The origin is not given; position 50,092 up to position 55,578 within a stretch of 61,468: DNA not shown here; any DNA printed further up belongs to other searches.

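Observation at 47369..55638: DISARM class-1-like set with a DrmA-DrmB-endonuclease triple fusion and no PLD DrmC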

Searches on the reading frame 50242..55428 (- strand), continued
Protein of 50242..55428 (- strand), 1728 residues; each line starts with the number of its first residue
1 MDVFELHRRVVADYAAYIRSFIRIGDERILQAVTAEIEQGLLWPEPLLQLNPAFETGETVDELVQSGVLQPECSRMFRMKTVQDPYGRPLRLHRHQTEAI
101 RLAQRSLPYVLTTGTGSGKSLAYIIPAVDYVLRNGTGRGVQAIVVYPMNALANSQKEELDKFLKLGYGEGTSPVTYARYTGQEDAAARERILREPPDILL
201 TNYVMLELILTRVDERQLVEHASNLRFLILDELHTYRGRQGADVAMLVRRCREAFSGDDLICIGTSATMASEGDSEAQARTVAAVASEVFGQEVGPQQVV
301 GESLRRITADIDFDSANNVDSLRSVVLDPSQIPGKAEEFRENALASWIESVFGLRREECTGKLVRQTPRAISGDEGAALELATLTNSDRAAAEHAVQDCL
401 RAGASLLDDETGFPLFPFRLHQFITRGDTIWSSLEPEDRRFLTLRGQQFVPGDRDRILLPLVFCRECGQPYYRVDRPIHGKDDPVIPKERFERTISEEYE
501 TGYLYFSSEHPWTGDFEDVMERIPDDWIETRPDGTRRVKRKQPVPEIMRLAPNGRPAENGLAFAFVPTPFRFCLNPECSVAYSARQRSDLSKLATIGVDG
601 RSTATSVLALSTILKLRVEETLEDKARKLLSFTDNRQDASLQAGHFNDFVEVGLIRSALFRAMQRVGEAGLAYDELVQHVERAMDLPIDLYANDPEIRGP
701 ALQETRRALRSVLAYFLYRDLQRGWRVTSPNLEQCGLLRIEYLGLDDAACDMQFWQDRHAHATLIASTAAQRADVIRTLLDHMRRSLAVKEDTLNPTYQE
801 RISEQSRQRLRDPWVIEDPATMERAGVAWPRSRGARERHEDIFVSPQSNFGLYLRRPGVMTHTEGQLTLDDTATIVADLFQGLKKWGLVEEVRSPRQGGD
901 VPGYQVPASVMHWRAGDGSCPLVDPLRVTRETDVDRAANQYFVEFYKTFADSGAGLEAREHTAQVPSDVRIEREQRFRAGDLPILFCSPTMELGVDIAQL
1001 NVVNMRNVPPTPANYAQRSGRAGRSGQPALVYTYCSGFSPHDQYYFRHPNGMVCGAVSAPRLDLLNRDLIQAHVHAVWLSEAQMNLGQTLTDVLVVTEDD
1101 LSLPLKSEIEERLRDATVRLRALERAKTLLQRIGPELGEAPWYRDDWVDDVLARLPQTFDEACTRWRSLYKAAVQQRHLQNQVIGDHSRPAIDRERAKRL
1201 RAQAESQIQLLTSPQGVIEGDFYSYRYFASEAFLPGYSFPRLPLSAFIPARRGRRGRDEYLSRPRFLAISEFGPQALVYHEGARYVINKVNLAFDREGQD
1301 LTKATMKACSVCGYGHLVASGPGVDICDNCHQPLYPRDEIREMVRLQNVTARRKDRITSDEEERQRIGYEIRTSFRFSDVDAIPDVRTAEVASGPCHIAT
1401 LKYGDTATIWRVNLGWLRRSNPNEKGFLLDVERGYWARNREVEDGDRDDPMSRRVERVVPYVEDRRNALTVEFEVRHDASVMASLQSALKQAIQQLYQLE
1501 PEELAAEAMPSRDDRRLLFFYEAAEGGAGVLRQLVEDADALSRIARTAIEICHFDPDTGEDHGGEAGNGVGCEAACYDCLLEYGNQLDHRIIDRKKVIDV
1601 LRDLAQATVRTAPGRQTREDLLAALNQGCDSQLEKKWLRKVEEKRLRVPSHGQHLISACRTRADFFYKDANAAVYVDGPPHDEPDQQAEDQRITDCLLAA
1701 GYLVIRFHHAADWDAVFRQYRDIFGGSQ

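Call 10: find_homologous_proteins(query=window:50242-55428:-, max_evalue=1e-20)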
Query window:50242-55428:- (1728 aa): 8000 proteins with E <= 1e-20 among 8000 candidates; the best 120 are listed.
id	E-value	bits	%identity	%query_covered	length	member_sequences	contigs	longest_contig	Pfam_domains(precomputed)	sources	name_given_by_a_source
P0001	0.0e+0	3980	100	100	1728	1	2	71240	PF00270.36,PF09369.16,PF00271.38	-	-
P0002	0.0e+0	2802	70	100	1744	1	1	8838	PF00270.36,PF09369.16,PF00271.38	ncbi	-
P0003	0.0e+0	2800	70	100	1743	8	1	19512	PF00270.36,PF09369.16,PF00271.38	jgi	jgi:superfamily II DNA/RNA helicase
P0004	0.0e+0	2795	70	100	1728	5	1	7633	PF00270.36,PF09369.16,PF00271.38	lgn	-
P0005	0.0e+0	2791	68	100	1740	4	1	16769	PF00270.36,PF09369.16,PF00271.38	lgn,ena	-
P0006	0.0e+0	2767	68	100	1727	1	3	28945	PF00270.36,PF09369.16,PF00271.38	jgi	jgi:ATP-dependent helicase YprA (DUF1998 family)/very-short-patch-repair endonuclease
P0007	0.0e+0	2764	69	100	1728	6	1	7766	PF00270.36,PF09369.16,PF00271.38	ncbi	-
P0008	0.0e+0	2762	69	100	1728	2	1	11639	PF00270.36,PF09369.16,PF00271.38,PF04851.22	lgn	-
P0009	0.0e+0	2760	68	100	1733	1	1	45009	PF00270.36,PF09369.16,PF00271.38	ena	-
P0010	0.0e+0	2754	68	100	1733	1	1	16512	PF00270.36,PF09369.16,PF00271.38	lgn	-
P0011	0.0e+0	2748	68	100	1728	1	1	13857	PF00270.36,PF09369.16,PF00271.38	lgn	-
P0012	0.0e+0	2732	68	100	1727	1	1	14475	PF00270.36,PF09369.16,PF00271.38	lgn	-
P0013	0.0e+0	2720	68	100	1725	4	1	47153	PF00270.36,PF09369.16,PF00271.38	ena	-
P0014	0.0e+0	2703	68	100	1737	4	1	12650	PF00270.36,PF09369.16,PF00271.38,PF04851.22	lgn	-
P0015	0.0e+0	2702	66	100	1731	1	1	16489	PF04480.19,PF00270.36,PF09369.16,PF00271.38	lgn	-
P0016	0.0e+0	2697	68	100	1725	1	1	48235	PF00270.36,PF09369.16,PF00271.38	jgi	-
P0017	0.0e+0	2684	67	100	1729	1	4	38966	PF00270.36,PF09369.16,PF00271.38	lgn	-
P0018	0.0e+0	2684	67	100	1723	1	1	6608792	PF00270.36,PF09369.16,PF00271.38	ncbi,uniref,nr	ncbi:DEAD/DEAH box helicase [Aeoliella mucimassa]|uniref:Putative ATP-dependent helicase Lhr n=1 Tax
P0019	0.0e+0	2682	67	100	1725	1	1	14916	PF00270.36,PF09369.16,PF00271.38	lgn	-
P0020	0.0e+0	2681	67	100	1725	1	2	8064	PF00270.36,PF09369.16,PF00271.38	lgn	-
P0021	0.0e+0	2666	67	100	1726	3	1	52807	PF00270.36,PF09369.16,PF00271.38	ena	-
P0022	0.0e+0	2657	66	100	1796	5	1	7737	PF00270.36,PF09369.16,PF00271.38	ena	-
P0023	0.0e+0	2655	67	100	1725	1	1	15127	PF00270.36,PF09369.16,PF00271.38,PF04851.22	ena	-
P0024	0.0e+0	2654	67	100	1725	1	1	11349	PF00270.36,PF09369.16,PF00271.38,PF04851.22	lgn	-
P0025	0.0e+0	2650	66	100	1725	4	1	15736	PF00270.36,PF09369.16,PF00271.38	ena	-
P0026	0.0e+0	2646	66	100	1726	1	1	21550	PF00270.36,PF09369.16,PF00271.38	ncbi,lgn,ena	-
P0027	0.0e+0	2644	66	100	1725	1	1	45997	PF00270.36,PF09369.16,PF00271.38,PF04851.22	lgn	-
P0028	0.0e+0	2643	66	100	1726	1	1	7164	PF00270.36,PF09369.16,PF00271.38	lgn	-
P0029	0.0e+0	2639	66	100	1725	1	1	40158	PF00270.36,PF09369.16,PF00271.38,PF04851.22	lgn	-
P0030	0.0e+0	2638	66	100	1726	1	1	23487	PF00270.36,PF09369.16,PF00271.38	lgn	-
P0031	0.0e+0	2636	67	100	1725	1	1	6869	PF00270.36,PF09369.16,PF00271.38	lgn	-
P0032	0.0e+0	2633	66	100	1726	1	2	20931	PF00270.36,PF09369.16,PF00271.38,PF04851.22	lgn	-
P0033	0.0e+0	2633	65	100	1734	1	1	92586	PF04480.19,PF00270.36,PF09369.16,PF00271.38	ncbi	-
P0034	0.0e+0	2630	66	100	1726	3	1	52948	PF00270.36,PF09369.16,PF00271.38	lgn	-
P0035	0.0e+0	2629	66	100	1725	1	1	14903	PF00270.36,PF09369.16,PF00271.38,PF04851.22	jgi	jgi:ATP-dependent helicase YprA (DUF1998 family)/very-short-patch-repair endonuclease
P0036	0.0e+0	2627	66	100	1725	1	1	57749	PF00270.36,PF09369.16,PF00271.38,PF04851.22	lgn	-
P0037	0.0e+0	2626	66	100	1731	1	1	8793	PF00270.36,PF09369.16,PF00271.38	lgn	-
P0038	0.0e+0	2626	64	100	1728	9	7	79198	PF00270.36,PF09369.16,PF00271.38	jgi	-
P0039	0.0e+0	2626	65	100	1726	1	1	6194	PF00270.36,PF09369.16,PF00271.38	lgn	-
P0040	0.0e+0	2619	66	100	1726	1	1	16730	PF00270.36,PF09369.16,PF00271.38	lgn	-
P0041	0.0e+0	2617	65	100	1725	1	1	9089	PF00270.36,PF09369.16,PF00271.38,PF04851.22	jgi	jgi:ATP-dependent helicase YprA (DUF1998 family)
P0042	0.0e+0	2608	65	100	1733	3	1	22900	PF00270.36,PF09369.16,PF00271.38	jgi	jgi:ATP-dependent helicase YprA (DUF1998 family)/very-short-patch-repair endonuclease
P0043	0.0e+0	2608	65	100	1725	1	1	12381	PF00270.36,PF09369.16,PF00271.38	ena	-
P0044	0.0e+0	2605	66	100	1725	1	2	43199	PF00270.36,PF09369.16,PF00271.38,PF04851.22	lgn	-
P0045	0.0e+0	2592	65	100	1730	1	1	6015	PF00270.36,PF09369.16,PF00271.38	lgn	-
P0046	0.0e+0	2588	64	100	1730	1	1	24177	PF00270.36,PF09369.16,PF00271.38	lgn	-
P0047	0.0e+0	2578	65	100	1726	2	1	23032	PF00270.36,PF09369.16,PF00271.38,PF04851.22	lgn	-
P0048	0.0e+0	2576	64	100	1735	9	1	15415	PF00270.36,PF09369.16,PF00271.38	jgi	-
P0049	0.0e+0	2576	63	100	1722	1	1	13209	PF00270.36,PF09369.16,PF00271.38,PF04851.22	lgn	-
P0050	0.0e+0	2573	64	100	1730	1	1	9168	PF00270.36,PF09369.16,PF00271.38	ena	-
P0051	0.0e+0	2573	64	100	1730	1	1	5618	PF00270.36,PF09369.16,PF00271.38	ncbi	-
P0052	0.0e+0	2571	64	100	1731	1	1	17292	PF00270.36,PF09369.16,PF00271.38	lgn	-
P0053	0.0e+0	2569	65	100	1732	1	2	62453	PF04480.19,PF00270.36,PF09369.16,PF00271.38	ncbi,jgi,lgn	-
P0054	0.0e+0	2568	64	100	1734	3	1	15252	PF00270.36,PF09369.16,PF00271.38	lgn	-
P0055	0.0e+0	2567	64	100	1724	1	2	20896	PF04480.19,PF00270.36,PF09369.16,PF00271.38,PF04851.22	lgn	-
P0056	0.0e+0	2565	64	100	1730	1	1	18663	PF00270.36,PF09369.16,PF00271.38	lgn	-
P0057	0.0e+0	2564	63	100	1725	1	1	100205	PF00270.36,PF09369.16,PF00271.38,PF04851.22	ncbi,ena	-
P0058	0.0e+0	2563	64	100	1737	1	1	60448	PF00270.36,PF09369.16,PF00271.38,PF04851.22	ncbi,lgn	-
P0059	0.0e+0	2556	64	100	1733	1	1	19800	PF00270.36,PF09369.16,PF00271.38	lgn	-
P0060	0.0e+0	2553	63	100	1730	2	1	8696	PF00270.36,PF09369.16,PF00271.38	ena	-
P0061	0.0e+0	2552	63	100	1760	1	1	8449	PF00270.36,PF09369.16,PF00271.38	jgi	jgi:ATP-dependent helicase YprA (DUF1998 family)/very-short-patch-repair endonuclease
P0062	0.0e+0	2551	64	100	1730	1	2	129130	PF00270.36,PF09369.16,PF00271.38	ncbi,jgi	jgi:ATP-dependent helicase YprA (DUF1998 family)/very-short-patch-repair endonuclease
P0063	0.0e+0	2544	64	100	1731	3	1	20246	PF04480.19,PF00270.36,PF09369.16,PF00271.38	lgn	-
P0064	0.0e+0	2544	63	100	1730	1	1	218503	PF00270.36,PF09369.16,PF00271.38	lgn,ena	-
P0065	0.0e+0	2536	63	100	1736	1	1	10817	PF00270.36,PF09369.16,PF00271.38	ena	-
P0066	0.0e+0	2535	64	100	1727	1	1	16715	PF00270.36,PF09369.16,PF00271.38,PF04851.22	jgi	-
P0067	0.0e+0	2535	63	100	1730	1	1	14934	PF00270.36,PF09369.16,PF00271.38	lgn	-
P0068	0.0e+0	2522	68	92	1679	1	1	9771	PF00270.36,PF09369.16,PF00271.38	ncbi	-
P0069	0.0e+0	2517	64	100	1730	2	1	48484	PF00270.36,PF09369.16,PF00271.38,PF04851.22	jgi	jgi:ATP-dependent helicase YprA (DUF1998 family)/very-short-patch-repair endonuclease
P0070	0.0e+0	2515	63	100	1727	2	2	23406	PF00270.36,PF09369.16,PF00271.38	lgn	-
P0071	0.0e+0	2510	63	100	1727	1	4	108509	PF00270.36,PF09369.16,PF00271.38,PF04851.22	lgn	-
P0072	0.0e+0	2496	62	100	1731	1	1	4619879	PF00270.36,PF09369.16,PF00271.38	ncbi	ncbi:DEAD/DEAH box helicase [Phycisphaeraceae bacterium D3-23]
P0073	0.0e+0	2489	62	100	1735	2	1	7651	PF00270.36,PF09369.16,PF00271.38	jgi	-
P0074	0.0e+0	2481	62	100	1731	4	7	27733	PF00270.36,PF09369.16,PF00271.38,PF04851.22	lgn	-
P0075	0.0e+0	2480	63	100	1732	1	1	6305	PF00270.36,PF09369.16,PF00271.38,PF04851.22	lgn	-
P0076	0.0e+0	2476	61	100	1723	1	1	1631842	PF00270.36,PF09369.16,PF00271.38,PF04851.22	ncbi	-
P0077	0.0e+0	2473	61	100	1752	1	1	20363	PF00270.36,PF09369.16,PF00271.38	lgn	-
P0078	0.0e+0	2451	62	100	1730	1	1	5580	PF00270.36,PF09369.16,PF00271.38,PF04851.22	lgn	-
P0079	0.0e+0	2451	61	100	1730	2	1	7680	PF00270.36,PF09369.16,PF00271.38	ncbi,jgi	jgi:ATP-dependent helicase YprA (DUF1998 family)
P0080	0.0e+0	2447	62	100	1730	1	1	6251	PF00270.36,PF09369.16,PF00271.38,PF04851.22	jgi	jgi:ATP-dependent helicase YprA (DUF1998 family)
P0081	0.0e+0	2445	62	100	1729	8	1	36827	PF00270.36,PF09369.16,PF00271.38,PF04851.22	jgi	jgi:ATP-dependent helicase YprA (DUF1998 family)/very-short-patch-repair endonuclease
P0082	0.0e+0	2444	62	100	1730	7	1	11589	PF00270.36,PF09369.16,PF00271.38,PF04851.22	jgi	jgi:ATP-dependent helicase YprA (DUF1998 family)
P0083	0.0e+0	2444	61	100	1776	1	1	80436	PF00270.36,PF09369.16,PF00271.38,PF04851.22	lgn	-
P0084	0.0e+0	2440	62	100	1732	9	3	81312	PF00270.36,PF09369.16,PF00271.38,PF04851.22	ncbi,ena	-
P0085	0.0e+0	2439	62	100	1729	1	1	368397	PF00270.36,PF09369.16,PF00271.38,PF04851.22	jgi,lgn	-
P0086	0.0e+0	2436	61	100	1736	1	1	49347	PF00270.36,PF09369.16,PF00271.38,PF04851.22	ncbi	-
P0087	0.0e+0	2426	62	100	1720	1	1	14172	PF00270.36,PF09369.16,PF00271.38,PF04851.22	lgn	-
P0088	0.0e+0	2411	62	100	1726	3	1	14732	PF04480.19,PF00270.36,PF09369.16,PF00271.38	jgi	jgi:ATP-dependent helicase YprA (DUF1998 family)/very-short-patch-repair endonuclease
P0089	0.0e+0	2401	60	100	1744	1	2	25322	PF00270.36,PF09369.16,PF00271.38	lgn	-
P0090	0.0e+0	2399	61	100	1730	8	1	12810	PF00270.36,PF09369.16,PF00271.38,PF04851.22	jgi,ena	jgi:superfamily II DNA/RNA helicase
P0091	0.0e+0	2391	60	100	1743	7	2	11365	PF00270.36,PF09369.16,PF00271.38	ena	-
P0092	0.0e+0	2389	60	100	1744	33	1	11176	PF00270.36,PF09369.16,PF00271.38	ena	-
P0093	0.0e+0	2382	60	100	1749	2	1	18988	PF00270.36,PF09369.16,PF00271.38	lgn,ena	-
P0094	0.0e+0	2380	64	92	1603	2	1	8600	PF04480.19,PF00270.36,PF09369.16,PF00271.38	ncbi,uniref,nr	ncbi:DEAD/DEAH box helicase domain-containing protein [Rhodopirellula sallentina SM41]|uniref:DEAD/D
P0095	0.0e+0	2376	59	100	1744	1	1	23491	PF00270.36,PF09369.16,PF00271.38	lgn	-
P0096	0.0e+0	2373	60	100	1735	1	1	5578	PF00270.36,PF09369.16,PF00271.38,PF04851.22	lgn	-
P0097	0.0e+0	2358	59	100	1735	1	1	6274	PF00270.36,PF09369.16,PF00271.38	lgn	-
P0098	0.0e+0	2357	60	100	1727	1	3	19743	PF00270.36,PF09369.16,PF00271.38,PF04851.22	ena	-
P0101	0.0e+0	2246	58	100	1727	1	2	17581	PF00270.36,PF09369.16,PF00271.38,PF04851.22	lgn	-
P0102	0.0e+0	2238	58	100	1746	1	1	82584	PF00270.36,PF09369.16,PF00271.38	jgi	jgi:ATP-dependent helicase YprA (DUF1998 family)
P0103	0.0e+0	2217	56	100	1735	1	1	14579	PF00270.36,PF09369.16,PF00271.38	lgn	-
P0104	0.0e+0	2212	58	100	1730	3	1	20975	PF04480.19,PF00270.36,PF09369.16,PF00271.38,PF04851.22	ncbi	-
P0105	0.0e+0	2208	57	100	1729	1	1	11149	PF00270.36,PF09369.16,PF00271.38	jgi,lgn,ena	-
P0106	0.0e+0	2205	57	100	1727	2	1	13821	PF04480.19,PF00270.36,PF09369.16,PF00271.38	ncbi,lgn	-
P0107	0.0e+0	2204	60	95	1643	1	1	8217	PF00270.36,PF09369.16,PF00271.38,PF04851.22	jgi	jgi:superfamily II DNA/RNA helicase/very-short-patch-repair endonuclease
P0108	0.0e+0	2197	57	100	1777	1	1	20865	PF00270.36,PF09369.16,PF00271.38,PF04851.22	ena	-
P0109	0.0e+0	2167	56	100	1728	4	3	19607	PF00270.36,PF09369.16,PF00271.38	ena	-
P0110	0.0e+0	2157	54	100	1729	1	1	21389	PF00270.36,PF09369.16,PF00271.38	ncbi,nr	ncbi:DEAD/DEAH box helicase [Opitutales bacterium]|nr:DEAD/DEAH box helicase [Opitutales bacterium]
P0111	0.0e+0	2136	56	100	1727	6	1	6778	PF00270.36,PF09369.16,PF00271.38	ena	-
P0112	0.0e+0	2124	56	100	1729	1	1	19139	PF00270.36,PF09369.16,PF00271.38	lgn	-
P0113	0.0e+0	2113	56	100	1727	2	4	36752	PF00270.36,PF09369.16,PF00271.38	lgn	-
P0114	0.0e+0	2097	54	100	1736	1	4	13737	PF00270.36,PF09369.16,PF00271.38,PF04851.22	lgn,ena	-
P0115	0.0e+0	2094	55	100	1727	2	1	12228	PF00270.36,PF09369.16,PF00271.38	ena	-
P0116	0.0e+0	2080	55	100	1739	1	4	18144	PF00270.36,PF09369.16,PF00271.38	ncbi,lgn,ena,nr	ncbi:MAG TPA: hypothetical protein DCM87_13775 [Planctomycetes bacterium]|nr:hypothetical protein [P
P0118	0.0e+0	2071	55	100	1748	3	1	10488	PF04480.19,PF00270.36,PF09369.16,PF00271.38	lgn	-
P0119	0.0e+0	2059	55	100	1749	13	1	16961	PF00270.36,PF09369.16,PF00271.38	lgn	-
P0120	0.0e+0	2054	55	100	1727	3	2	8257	PF04480.19,PF00270.36,PF09369.16,PF00271.38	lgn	-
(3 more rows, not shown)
